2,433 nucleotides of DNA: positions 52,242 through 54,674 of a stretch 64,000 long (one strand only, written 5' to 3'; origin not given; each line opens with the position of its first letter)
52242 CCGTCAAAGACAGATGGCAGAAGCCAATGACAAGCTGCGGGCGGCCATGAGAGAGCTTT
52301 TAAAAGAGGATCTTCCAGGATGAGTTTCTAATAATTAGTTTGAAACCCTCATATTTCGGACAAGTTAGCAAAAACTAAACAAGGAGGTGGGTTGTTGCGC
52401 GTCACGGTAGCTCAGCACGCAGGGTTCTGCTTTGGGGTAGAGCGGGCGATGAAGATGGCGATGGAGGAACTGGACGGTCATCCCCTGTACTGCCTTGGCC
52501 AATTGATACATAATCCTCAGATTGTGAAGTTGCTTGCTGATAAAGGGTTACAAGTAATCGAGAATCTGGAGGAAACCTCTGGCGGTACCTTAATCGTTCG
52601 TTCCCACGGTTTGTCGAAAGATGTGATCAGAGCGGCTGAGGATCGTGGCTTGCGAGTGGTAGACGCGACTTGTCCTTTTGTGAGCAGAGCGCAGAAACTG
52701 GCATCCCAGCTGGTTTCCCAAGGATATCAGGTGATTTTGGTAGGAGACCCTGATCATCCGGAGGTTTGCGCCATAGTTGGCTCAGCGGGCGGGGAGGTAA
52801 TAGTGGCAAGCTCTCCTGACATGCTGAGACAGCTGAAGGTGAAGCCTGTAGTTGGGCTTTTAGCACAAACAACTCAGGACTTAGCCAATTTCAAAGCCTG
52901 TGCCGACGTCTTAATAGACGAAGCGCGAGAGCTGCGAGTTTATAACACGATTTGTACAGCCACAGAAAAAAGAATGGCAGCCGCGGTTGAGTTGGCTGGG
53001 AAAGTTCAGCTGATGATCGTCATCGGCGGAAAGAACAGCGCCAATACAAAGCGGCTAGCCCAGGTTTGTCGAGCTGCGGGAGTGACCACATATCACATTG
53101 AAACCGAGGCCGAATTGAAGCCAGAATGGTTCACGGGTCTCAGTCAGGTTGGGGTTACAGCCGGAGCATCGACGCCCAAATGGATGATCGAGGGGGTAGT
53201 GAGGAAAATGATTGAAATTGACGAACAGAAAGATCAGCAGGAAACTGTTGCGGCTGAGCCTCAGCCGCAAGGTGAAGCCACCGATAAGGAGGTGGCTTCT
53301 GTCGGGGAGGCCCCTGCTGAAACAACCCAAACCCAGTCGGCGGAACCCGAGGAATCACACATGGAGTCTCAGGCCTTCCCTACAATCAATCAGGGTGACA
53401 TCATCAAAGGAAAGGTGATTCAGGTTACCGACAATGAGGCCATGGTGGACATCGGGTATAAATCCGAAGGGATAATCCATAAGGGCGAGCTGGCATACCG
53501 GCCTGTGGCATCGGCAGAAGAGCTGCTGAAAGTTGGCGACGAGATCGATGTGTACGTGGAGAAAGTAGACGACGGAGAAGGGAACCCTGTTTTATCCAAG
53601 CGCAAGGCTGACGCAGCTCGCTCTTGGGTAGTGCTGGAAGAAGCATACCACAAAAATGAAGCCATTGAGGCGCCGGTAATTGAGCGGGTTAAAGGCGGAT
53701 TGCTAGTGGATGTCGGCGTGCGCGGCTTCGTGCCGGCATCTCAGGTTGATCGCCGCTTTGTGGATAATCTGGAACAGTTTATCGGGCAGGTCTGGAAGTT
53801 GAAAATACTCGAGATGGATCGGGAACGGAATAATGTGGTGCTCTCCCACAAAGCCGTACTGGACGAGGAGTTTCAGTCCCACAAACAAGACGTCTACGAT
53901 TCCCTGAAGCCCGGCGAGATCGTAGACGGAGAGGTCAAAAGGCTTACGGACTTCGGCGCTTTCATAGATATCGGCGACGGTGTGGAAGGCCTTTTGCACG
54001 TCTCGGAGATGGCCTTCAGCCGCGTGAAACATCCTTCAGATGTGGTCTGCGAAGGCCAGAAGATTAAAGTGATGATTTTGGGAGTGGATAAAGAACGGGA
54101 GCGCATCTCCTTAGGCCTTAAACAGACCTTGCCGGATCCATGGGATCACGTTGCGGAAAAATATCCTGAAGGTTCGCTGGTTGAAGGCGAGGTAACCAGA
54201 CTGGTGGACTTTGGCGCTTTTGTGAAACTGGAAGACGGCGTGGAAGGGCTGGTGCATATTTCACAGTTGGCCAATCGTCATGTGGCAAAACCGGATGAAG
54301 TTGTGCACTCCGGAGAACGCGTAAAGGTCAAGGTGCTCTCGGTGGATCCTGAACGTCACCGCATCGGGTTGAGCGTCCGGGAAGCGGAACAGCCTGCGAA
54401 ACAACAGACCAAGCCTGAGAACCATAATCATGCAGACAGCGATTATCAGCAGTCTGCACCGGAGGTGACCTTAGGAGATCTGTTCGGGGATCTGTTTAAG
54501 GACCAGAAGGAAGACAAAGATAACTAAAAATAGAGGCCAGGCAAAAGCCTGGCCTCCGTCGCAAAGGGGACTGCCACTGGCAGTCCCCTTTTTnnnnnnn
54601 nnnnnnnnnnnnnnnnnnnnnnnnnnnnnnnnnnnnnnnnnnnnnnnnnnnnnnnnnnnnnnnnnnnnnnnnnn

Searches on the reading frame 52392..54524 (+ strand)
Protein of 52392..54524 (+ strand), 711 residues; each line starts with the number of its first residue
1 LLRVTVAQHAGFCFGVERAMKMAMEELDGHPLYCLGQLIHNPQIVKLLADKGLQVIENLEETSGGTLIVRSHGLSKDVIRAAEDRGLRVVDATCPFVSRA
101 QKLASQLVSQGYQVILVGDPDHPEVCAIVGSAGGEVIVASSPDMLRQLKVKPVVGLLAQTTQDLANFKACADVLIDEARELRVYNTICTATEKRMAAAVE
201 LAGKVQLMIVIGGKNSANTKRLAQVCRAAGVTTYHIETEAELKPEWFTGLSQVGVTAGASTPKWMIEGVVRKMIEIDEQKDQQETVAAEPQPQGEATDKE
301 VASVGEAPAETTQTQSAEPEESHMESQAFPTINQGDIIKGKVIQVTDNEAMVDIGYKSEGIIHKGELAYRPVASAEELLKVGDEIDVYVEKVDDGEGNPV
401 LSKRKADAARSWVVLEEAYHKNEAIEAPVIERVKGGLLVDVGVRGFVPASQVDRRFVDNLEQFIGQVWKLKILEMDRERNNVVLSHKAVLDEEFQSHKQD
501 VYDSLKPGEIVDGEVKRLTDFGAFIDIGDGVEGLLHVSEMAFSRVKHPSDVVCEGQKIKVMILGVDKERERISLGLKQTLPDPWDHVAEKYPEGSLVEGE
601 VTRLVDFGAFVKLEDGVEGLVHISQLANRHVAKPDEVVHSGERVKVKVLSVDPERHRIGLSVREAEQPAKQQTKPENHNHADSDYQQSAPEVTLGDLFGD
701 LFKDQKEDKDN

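Call 94: search_protein_families(library=pfam, proteins=[window:52392-54524:+], max_evalue=0.001)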
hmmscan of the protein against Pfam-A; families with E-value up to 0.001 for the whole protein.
window:52392-54524:+ (711 aa): 5 families
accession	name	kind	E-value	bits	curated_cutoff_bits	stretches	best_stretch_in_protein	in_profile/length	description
PF02401.23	LYTB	-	1.5e-91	306.9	24.5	1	4-273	1-266/267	LytB protein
PF00575.29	S1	-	1.6e-73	243.5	22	4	591-663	2-74/74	S1 RNA binding domain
PF23459.1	S1_RRP5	-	7e-21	75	27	2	505-574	1-70/72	RRP5 S1 domain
PF13509.12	S1_2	-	1.6e-09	38.2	21.8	0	508-541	2-35/61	S1 domain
PF21710.3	Spt6_S1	-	1.8e-09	38.2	27.5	0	593-665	16-89/91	Spt6, S1/OB domain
